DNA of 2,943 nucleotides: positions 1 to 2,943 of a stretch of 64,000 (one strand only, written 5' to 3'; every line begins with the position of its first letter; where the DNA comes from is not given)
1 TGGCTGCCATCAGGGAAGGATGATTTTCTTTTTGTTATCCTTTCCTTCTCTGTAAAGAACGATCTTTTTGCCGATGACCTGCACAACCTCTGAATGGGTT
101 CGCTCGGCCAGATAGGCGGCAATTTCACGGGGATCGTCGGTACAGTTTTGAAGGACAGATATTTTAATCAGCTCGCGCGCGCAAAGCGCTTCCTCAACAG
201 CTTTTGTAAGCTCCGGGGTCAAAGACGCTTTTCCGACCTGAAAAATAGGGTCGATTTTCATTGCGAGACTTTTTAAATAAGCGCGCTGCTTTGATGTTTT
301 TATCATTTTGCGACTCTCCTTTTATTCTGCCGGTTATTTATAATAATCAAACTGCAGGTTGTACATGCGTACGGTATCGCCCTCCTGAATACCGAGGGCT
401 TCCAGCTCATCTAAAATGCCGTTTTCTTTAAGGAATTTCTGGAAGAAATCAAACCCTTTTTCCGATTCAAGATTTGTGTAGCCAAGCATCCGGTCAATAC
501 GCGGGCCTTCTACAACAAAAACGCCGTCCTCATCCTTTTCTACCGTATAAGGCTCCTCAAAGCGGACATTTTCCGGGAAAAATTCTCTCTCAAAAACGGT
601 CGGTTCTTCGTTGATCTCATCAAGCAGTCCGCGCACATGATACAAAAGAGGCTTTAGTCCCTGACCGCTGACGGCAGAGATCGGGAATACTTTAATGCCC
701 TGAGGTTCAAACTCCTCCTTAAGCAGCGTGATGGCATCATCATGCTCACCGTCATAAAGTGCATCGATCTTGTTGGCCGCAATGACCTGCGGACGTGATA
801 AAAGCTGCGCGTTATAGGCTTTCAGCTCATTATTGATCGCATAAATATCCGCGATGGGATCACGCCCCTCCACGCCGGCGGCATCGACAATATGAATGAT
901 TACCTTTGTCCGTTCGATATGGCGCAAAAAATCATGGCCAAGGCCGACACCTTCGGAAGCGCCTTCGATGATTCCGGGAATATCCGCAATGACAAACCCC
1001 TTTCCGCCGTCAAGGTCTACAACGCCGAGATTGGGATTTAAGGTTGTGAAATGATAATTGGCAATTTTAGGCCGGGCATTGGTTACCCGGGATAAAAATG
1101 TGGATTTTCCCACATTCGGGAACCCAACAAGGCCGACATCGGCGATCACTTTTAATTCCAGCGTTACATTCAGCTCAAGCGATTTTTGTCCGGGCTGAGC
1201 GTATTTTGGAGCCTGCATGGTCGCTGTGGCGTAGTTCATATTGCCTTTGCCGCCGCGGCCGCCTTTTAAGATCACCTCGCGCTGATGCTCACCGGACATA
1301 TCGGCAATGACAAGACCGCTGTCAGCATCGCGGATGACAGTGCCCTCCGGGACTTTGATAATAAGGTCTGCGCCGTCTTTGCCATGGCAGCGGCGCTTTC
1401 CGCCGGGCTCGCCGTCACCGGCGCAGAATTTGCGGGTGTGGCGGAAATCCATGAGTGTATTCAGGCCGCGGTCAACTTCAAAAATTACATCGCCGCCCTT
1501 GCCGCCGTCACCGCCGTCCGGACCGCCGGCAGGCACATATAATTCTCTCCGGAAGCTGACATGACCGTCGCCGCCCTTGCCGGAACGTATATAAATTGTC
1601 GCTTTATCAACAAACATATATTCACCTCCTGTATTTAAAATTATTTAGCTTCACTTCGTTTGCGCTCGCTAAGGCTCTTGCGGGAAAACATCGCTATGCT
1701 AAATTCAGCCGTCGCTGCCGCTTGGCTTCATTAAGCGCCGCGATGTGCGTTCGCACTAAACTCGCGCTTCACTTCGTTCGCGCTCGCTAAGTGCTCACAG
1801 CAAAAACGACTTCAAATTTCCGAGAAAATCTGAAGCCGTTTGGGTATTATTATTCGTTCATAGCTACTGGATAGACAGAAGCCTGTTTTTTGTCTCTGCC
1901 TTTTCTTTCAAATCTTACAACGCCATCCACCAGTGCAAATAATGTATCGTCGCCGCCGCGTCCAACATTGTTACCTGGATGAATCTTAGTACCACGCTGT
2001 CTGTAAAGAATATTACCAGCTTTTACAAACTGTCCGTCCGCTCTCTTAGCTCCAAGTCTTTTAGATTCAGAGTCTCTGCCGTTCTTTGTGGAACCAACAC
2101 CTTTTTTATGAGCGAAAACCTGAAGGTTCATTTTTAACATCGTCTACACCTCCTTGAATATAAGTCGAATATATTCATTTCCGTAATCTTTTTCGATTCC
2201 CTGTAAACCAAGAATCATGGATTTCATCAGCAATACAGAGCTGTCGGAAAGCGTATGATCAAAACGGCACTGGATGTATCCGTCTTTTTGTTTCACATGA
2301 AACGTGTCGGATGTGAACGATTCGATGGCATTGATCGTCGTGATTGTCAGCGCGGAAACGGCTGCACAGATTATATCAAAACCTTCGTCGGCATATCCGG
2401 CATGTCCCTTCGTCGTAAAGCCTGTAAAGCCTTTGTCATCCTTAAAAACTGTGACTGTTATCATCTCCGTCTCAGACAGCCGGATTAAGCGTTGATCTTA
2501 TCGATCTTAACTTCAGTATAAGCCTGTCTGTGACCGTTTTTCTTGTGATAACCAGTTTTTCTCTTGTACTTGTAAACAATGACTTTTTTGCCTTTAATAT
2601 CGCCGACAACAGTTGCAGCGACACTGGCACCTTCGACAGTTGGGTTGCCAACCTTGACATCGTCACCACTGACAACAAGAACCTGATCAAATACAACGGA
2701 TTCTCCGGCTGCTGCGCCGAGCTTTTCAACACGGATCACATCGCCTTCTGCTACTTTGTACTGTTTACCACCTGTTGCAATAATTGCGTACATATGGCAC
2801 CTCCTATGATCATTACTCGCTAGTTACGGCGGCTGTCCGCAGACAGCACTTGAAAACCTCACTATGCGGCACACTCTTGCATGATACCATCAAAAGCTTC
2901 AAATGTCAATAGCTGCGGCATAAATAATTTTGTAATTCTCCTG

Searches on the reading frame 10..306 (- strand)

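Call 5: search_protein_families(library=pfam, proteins=[window:10-306:-])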
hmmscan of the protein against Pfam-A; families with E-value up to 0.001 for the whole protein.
window:10-306:- (98 aa): 1 family
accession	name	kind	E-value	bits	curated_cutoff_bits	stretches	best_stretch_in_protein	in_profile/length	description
PF01985.26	CRS1_YhbY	-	2.2e-31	108.4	27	1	4-86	2-84/84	CRS1 / YhbY (CRM) domain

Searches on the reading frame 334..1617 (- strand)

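Call 3: search_protein_families(library=pfam, proteins=[window:334-1617:-])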
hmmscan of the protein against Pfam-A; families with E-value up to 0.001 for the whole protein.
window:334-1617:- (427 aa): 5 families
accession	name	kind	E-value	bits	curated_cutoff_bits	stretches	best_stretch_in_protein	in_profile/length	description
PF01018.28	GTP1_OBG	-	1.4e-59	200.6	27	1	3-157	1-155/155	GTP1/OBG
PF01926.29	MMR_HSR1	-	2e-26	92.8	21.9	1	160-283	1-113/113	50S ribosome-binding GTPase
PF09269.16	DUF1967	-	2.1e-24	85.8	27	1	357-425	1-70/70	Domain of unknown function (DUF1967)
PF02421.24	FeoB_N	-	3.4e-14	53.1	27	1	161-325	3-153/156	Ferrous iron transport protein B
PF00009.33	GTP_EFTU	-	0.00076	19.6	26.5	0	268-329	115-183/188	Elongation factor Tu GTP binding domain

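Call 4: search_protein_families(library=ncbifam, proteins=[window:334-1617:-])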
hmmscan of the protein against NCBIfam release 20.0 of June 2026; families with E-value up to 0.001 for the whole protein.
window:334-1617:- (427 aa): 19 families
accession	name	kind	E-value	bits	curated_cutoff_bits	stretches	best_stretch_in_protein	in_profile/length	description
NF008955.0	PRK12297.1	equivalog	9.4e-171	568.4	406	1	1-426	2-428/429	GTPase ObgE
TIGR02729.1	Obg_CgtA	equivalog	2.1e-133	444.4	280.25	1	2-329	1-325/329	Obg family GTPase CgtA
NF008956.1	PRK12299.1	equivalog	3.2e-131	437.2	300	1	1-331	1-324/327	GTPase ObgE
NF008954.1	PRK12296.1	equivalog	2.2e-124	415.5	377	1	2-425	4-436/470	GTPase ObgE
NF007171.0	PRK09602.1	subfamily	7.2e-26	91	387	2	210-274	77-151/397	YchF-related putative GTPase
TIGR00092.1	TIGR00092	equivalog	2.4e-19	69.7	279.2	1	161-271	5-139/368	redox-regulated ATPase YchF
TIGR03595.1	Obg_CgtA_exten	equivalog_domain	6e-17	61.3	37.65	1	357-426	1-70/70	Obg family GTPase CgtA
TIGR03156.1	GTP_HflX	equivalog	1.5e-15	57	216.75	1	158-329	189-348/351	GTPase HflX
NF008280.0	PRK11058.1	equivalog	7e-15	54.7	441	1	158-326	197-355/426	ribosome rescue GTPase HflX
NF000908.1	PRK00089.1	equivalog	6.1e-13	48.7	237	1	161-345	6-177/291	GTPase Era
TIGR03594.1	GTPase_EngA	equivalog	1.1e-09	37.9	306.7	1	161-337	3-165/432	ribosome biogenesis GTPase Der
TIGR00437.1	feoB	equivalog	1.1e-09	37.6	315.65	1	165-329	1-151/594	ferrous iron transport protein B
TIGR00231.1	small_GTP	domain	3.2e-09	36.8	42.5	1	160-324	5-158/164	GTP-binding protein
TIGR00436.1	era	equivalog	7.6e-09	35.3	116.25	1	161-334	3-165/270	GTPase Era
TIGR03596.1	GTPase_YlqF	equivalog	4.9e-06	26.1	208.2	0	162-217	122-174/276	ribosome biogenesis GTPase YlqF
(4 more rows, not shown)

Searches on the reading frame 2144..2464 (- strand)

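Call 3: search_protein_families(library=pfam, proteins=[window:2144-2464:-])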
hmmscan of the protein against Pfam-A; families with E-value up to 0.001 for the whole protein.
window:2144-2464:- (106 aa): 1 family
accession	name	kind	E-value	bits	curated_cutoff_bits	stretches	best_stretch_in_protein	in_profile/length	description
PF04327.17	Peptidase_Prp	-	2.4e-28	98.6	27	1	1-97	1-88/90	Cysteine protease Prp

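Call 4: search_protein_families(library=ncbifam, proteins=[window:2144-2464:-])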
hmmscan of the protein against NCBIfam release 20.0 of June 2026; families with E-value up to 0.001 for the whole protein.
window:2144-2464:- (106 aa): 12 families
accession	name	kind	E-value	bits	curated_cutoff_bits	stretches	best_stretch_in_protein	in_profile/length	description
NF011126.0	PRK14553.1-6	equivalog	6.4e-21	74.6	135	1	1-102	1-108/112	ribosomal-processing cysteine protease Prp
NF011133.0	PRK14553.3-2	equivalog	8.3e-20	71.1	171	1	1-106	1-109/113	ribosomal-processing cysteine protease Prp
NF011127.0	PRK14553.1-7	equivalog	1.5e-14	54.3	122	1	1-106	1-123/123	ribosomal-processing cysteine protease Prp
NF011132.0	PRK14553.3-1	equivalog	7e-13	48.8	133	1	1-97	1-98/106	ribosomal-processing cysteine protease Prp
NF011122.0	PRK14553.1-1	equivalog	1.6e-12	47.6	166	1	5-94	5-99/108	ribosomal-processing cysteine protease Prp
NF011131.0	PRK14553.2-4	equivalog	1.9e-11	44.2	225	1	1-105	1-108/113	ribosomal-processing cysteine protease Prp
NF011124.0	PRK14553.1-4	equivalog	3.3e-11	43.3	186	1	1-104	1-110/114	ribosomal-processing cysteine protease Prp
NF011134.0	PRK14553.3-3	equivalog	1.1e-10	41.3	185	1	1-72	1-70/95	ribosomal-processing cysteine protease Prp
NF011129.0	PRK14553.2-2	equivalog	1.6e-10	41.3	133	1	1-101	1-100/104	ribosomal-processing cysteine protease Prp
NF011130.0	PRK14553.2-3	equivalog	6.9e-10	39.1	189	1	13-104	13-107/111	ribosomal-processing cysteine protease Prp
NF011125.0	PRK14553.1-5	equivalog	1.1e-09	38.6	201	1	1-83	1-85/105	ribosomal-processing cysteine protease Prp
NF011128.0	PRK14553.2-1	equivalog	4e-06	27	136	1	2-97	2-98/109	ribosomal-processing cysteine protease Prp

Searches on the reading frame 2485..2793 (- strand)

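Call 3: search_protein_families(library=pfam, proteins=[window:2485-2793:-])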
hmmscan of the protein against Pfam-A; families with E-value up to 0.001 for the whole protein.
window:2485-2793:- (102 aa): 1 family
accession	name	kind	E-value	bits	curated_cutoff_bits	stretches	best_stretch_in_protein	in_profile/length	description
PF00829.26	Ribosomal_L21p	-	1.3e-41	141.3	27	1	1-100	1-99/99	Ribosomal prokaryotic L21 protein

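Call 4: search_protein_families(library=ncbifam, proteins=[window:2485-2793:-])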
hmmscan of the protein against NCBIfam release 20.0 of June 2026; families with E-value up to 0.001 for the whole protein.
window:2485-2793:- (102 aa): 3 families
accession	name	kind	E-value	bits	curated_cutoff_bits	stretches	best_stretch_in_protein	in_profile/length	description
TIGR00061.1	L21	equivalog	6.7e-37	126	43.7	1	2-101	1-101/101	50S ribosomal protein L21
NF008915.0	PRK12278.1-1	equivalog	3.8e-33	115.2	281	1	1-101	1-102/216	50S ribosomal protein L21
NF008916.0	PRK12278.1-4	equivalog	3.2e-32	112.2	193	1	1-102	1-103/223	50S ribosomal protein L21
